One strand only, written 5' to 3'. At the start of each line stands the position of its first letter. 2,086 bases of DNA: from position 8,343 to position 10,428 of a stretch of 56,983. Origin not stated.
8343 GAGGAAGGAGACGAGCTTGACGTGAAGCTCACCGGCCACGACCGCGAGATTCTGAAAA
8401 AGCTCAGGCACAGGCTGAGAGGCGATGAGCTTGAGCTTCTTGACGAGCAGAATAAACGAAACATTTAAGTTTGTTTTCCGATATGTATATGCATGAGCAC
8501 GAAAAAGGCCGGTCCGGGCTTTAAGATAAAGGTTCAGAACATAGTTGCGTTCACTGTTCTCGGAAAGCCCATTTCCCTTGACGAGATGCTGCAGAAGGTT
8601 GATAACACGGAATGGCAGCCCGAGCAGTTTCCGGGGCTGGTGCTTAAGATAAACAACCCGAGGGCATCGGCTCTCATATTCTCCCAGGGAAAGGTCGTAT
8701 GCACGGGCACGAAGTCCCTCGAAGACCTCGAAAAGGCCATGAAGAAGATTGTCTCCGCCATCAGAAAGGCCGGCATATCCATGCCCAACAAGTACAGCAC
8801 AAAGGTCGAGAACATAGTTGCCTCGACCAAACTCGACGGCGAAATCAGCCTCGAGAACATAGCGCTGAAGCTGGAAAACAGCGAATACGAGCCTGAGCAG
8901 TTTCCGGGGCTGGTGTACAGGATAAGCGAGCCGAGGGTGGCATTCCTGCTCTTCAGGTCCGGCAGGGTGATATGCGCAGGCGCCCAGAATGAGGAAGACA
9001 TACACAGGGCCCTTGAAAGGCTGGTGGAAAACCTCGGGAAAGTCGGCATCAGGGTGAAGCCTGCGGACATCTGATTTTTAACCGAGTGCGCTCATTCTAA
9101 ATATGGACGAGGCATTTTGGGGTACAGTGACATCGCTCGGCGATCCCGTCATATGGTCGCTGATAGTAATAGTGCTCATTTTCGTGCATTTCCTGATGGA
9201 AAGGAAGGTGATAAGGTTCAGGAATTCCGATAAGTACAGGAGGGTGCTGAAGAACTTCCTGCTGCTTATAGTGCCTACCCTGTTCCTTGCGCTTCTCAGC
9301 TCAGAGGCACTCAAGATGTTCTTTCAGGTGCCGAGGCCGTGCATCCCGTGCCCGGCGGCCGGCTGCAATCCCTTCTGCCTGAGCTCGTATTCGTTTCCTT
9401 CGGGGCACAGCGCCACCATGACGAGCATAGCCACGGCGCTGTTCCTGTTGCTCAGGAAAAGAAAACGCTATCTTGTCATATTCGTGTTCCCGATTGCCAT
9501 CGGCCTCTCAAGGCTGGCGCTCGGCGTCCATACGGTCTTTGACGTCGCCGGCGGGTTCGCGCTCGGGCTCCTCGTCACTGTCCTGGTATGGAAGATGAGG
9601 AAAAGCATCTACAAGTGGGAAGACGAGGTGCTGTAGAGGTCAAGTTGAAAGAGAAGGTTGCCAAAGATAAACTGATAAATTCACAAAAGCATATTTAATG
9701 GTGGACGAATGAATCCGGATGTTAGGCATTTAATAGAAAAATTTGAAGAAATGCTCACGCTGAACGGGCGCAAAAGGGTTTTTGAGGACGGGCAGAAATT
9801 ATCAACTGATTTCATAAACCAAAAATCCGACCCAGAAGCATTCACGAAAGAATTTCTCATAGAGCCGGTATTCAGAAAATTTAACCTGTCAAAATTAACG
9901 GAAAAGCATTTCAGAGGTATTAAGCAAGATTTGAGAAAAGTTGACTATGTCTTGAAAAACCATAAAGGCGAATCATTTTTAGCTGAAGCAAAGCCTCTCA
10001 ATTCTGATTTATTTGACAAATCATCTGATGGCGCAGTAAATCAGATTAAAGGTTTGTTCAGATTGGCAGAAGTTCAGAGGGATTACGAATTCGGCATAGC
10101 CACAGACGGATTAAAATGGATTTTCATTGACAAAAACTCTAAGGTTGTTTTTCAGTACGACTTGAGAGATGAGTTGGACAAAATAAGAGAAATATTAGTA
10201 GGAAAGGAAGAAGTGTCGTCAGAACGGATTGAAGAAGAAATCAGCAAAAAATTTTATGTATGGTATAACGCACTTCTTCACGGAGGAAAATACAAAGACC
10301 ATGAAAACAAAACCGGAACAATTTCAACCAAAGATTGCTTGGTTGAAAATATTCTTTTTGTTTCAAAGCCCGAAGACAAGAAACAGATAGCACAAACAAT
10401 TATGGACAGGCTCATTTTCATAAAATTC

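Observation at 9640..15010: AT-rich accessory island between core genes: Type IIG R-M, XRE-ImmA/IrrE protease, DUF4411 PIN-like and a small membrane protein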

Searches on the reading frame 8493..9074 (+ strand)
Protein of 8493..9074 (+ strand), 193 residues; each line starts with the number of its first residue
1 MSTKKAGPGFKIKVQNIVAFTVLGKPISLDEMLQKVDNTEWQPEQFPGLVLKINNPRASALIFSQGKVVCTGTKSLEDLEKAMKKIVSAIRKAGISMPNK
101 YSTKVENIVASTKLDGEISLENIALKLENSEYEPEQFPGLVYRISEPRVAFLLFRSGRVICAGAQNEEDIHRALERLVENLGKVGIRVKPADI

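Call 12: find_related_loci(query=window:8493-9074:+, collection=genome_contigs, flank=10000)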
Query window:8493-9074:+ (193 aa) in genome_contigs; peptide patterns used: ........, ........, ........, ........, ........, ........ (x = any residue, [..] = any of these).
600 stretches matched a pattern (row limit reached: there are more); 583 encode a relative of the query (tblastn E <= 1e-3); the best 80 are kept; 80 distinct loci.
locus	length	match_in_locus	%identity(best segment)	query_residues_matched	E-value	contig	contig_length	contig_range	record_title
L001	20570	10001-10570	79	1-190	3e-101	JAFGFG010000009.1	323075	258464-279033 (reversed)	MAG: Candidatus Aenigmatarchaeota archaeon isolate Zod_Metabat.1300 k87_14378440, whole genome shotgun sequence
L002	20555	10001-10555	61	10-190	5e-75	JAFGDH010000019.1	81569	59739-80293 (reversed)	MAG: Candidatus Aenigmatarchaeota archaeon isolate Zod_Metabat.1163 k87_6192568, whole genome shotgun sequence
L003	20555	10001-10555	56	10-191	2e-69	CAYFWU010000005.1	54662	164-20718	MAG TPA_asm: uncultured archaeon isolate ERP108616_co2_128 genome assembly, contig: NODE_591_length_54662_cov_6.607047,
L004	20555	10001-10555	57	10-191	6e-68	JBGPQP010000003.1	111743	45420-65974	MAG: Candidatus Aenigmatarchaeota archaeon isolate OBJ1_062018_150_3 k141_2407890_length_111743_cov_11.0000, whole genom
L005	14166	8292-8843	57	9-190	7e-68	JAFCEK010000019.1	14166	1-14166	MAG: Candidatus Aenigmatarchaeota archaeon isolate Meg22_1214_Bin_103 Meg22_1214_Bin_103_scaffold_15163, whole genome sh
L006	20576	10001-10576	57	10-188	2e-67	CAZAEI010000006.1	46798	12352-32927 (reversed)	MAG TPA_asm: uncultured archaeon isolate binchicken_co116_293 genome assembly, contig: NODE_595_length_46798_cov_17.1514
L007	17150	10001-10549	52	8-190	2e-64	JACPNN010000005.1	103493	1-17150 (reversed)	MAG: Candidatus Aenigmatarchaeota archaeon isolate NC_groundwater_576_Ag_S-0.2um_47_17 S36_SO-2_scaffold_139868, whole g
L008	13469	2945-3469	52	10-184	7e-63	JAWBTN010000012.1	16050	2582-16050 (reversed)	MAG: Candidatus Aenigmatarchaeota archaeon isolate JZ-1_201709_bins_39 JZ-1_201709_bins_39_scaffold_12, whole genome sho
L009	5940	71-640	48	9-189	8e-62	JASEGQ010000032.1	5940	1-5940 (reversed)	MAG: Candidatus Aenigmatarchaeota archaeon isolate Yes49-38 NODE_32_length_5940_cov_6.558029, whole genome shotgun seque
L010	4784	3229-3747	52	9-181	1e-61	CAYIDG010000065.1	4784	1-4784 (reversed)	MAG TPA_asm: uncultured archaeon isolate ERP119705_co1_846 genome assembly, contig: NODE_32247_length_4784_cov_4.320998,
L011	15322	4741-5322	52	10-188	5e-61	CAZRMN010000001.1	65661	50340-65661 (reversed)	MAG TPA_asm: uncultured archaeon isolate binchicken_co6_549 genome assembly, contig: NODE_198_length_65661_cov_6.891428,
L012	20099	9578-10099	51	9-181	6e-61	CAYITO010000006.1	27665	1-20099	MAG TPA_asm: uncultured archaeon isolate ERP119705_co6_956 genome assembly, contig: NODE_1660_length_27665_cov_6.701413,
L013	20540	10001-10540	48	9-189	1e-60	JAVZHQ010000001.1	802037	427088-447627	MAG: Candidatus Aenigmatarchaeota archaeon isolate DRTY-6_201808_bins_93 DRTY-6_201808_bins_93_scaffold_1, whole genome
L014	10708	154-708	50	1-188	4e-60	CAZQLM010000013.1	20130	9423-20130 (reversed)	MAG TPA_asm: uncultured archaeon isolate binchicken_co409_132 genome assembly, contig: NODE_216_length_20130_cov_9.69499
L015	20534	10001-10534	49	10-188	7e-60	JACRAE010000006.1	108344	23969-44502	MAG: Candidatus Aenigmatarchaeota archaeon isolate NC_groundwater_1585_Pr3_B-0.1um_56_48 SR-2_scaffold_141_1775772, whol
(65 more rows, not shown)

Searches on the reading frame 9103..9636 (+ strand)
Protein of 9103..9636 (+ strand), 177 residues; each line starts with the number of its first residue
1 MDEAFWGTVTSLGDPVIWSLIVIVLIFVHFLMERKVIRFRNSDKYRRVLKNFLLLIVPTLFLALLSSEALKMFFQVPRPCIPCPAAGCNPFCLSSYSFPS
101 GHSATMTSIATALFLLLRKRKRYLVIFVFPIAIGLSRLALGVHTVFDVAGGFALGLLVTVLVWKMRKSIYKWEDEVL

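Call 3: search_protein_families(library=pfam, proteins=[window:9103-9636:+], max_evalue=0.01)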
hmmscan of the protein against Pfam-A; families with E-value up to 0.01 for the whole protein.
window:9103-9636:+ (177 aa): 2 families
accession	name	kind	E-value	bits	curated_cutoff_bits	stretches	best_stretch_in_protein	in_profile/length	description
PF01569.27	PAP2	-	3.4e-25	88.7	27.2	1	54-167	3-126/130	PAP2 superfamily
PF14378.12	PAP2_3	-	1.7e-06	28.4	27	1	96-160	125-189/190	PAP2 superfamily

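Call 11: find_related_loci(query=window:9103-9636:+, collection=genome_contigs, flank=10000)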
Query window:9103-9636:+ (177 aa) in genome_contigs; peptide patterns used: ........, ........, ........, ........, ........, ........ (x = any residue, [..] = any of these).
170 stretches matched a pattern, but none encodes a relative of the query by tblastn (E <= 1e-3).

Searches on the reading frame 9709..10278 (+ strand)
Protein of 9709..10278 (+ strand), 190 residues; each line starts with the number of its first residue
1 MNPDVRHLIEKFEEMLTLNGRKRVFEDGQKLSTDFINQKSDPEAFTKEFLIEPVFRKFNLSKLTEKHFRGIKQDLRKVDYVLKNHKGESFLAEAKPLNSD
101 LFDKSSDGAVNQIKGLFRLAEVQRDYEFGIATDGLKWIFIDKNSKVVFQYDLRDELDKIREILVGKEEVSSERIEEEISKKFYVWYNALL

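Call 92: predict_structure(alignment_id=A4)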
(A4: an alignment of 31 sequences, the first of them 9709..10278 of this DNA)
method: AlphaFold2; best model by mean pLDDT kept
length: 190 residues; sequences in the alignment: 31
mean_pLDDT: 91.6   pTM: 0.85
mean pLDDT of the five models: 91.6, 91.2, 90.8, 89.8, 85.9
residues with pLDDT >= 90: 155; 70-90: 19; 50-70: 16; < 50: 0
segments of 3 or more residues with pLDDT < 50: none
pLDDT, mean of each block of 10 residues (from residue 1): 94 97 96 96 97 96 90 86 96 98 93 94 96 98 96 97 93 63 64
secondary structure, 60 per line:
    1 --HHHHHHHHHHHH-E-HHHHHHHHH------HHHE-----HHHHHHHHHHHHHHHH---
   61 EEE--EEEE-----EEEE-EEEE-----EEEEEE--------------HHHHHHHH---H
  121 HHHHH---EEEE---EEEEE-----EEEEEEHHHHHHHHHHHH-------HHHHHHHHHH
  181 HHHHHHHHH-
elements in order: H3-14 H18-26 H42-57 E61-63 E66-69 E75-78 E80-83 E89-94 H109-116 H120-125 E129-132 E136-140 E146-151 H152-163 H171-189

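Call 96: fold_search(model_id=the predicted structure, library=pdb)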
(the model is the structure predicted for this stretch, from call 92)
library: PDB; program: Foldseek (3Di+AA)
matches with E <= 10: 846; with E <= 0.001: 8
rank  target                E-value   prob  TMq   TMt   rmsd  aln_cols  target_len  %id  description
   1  7lo5_B                6.0e-06  1.00  0.44  0.11   6.0       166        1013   17  cryoEM structure DrdV-DNA complex (released 2021-03-17)
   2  7lo5_A                8.0e-05  1.00  0.47  0.11   5.8       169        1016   15  cryoEM structure DrdV-DNA complex (released 2021-03-17)
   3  7lvv_D                8.5e-05  1.00  0.45  0.55   6.0       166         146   17  cryoEM structure DrdV-DNA complex (released 2021-03-17)
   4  7lvv_A                2.4e-04  1.00  0.45  0.11   6.1       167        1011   17  cryoEM structure DrdV-DNA complex (released 2021-03-17)
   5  7lvv_B                2.4e-04  1.00  0.45  0.11   6.0       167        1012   17  cryoEM structure DrdV-DNA complex (released 2021-03-17)
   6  7lvv_C                2.4e-04  1.00  0.41  0.51   6.6       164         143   15  cryoEM structure DrdV-DNA complex (released 2021-03-17)
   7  3h1t                  3.1e-04  1.00  0.38  0.16   7.1       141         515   18  The fragment structure of a putative HsdR subunit of a type I restriction enzyme from Vibrio vulnificus YJ016 (released 2009-10-20)
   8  7lo5_C                7.4e-04  1.00  0.43  0.11   6.1       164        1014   16  cryoEM structure DrdV-DNA complex (released 2021-03-17)
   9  7lo5_D                2.2e-03  1.00  0.44  0.11   6.1       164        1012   16  cryoEM structure DrdV-DNA complex (released 2021-03-17)
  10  4ic1_D                5.3e-03  0.77  0.30  0.28  11.5       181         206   16  Crystal structure of SSO0001 (released 2013-01-16)
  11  9dou_A                5.7e-03  1.00  0.33  0.08   5.5       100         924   15  Taeniopygia guttata R2 retrotransposon (R2Tg) initiating target-primed reverse transcription (released 2025-05-21)
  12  1zp7_B                6.8e-03  0.69  0.27  0.31   8.7       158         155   14  The structure of Bacillus subtilis RecU Holliday junction resolvase and its role in substrate selection and sequence s (released 2005-09-20)
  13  7lw9_A                9.9e-03  0.44  0.26  0.20  17.4       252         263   10  Human Exonuclease 5 crystal structure in complex with ssDNA, Sm, and Na (released 2021-07-14)
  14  6ut7_G                1.5e-02  0.82  0.29  0.14  10.8       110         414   23  Fitted model for the tetradecameric assembly of Thermococcus gammatolerans McrB AAA+ hexamers with bound McrC (released 2020-10-21)
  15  9iac_A                1.7e-02  0.33  0.25  0.19  16.9       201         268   12  Structure of the Argonaute-associated Cas4 family protein 1 (ACE1) from Microcystis aeruginosa (MaACE1) (released 2025-04-23)
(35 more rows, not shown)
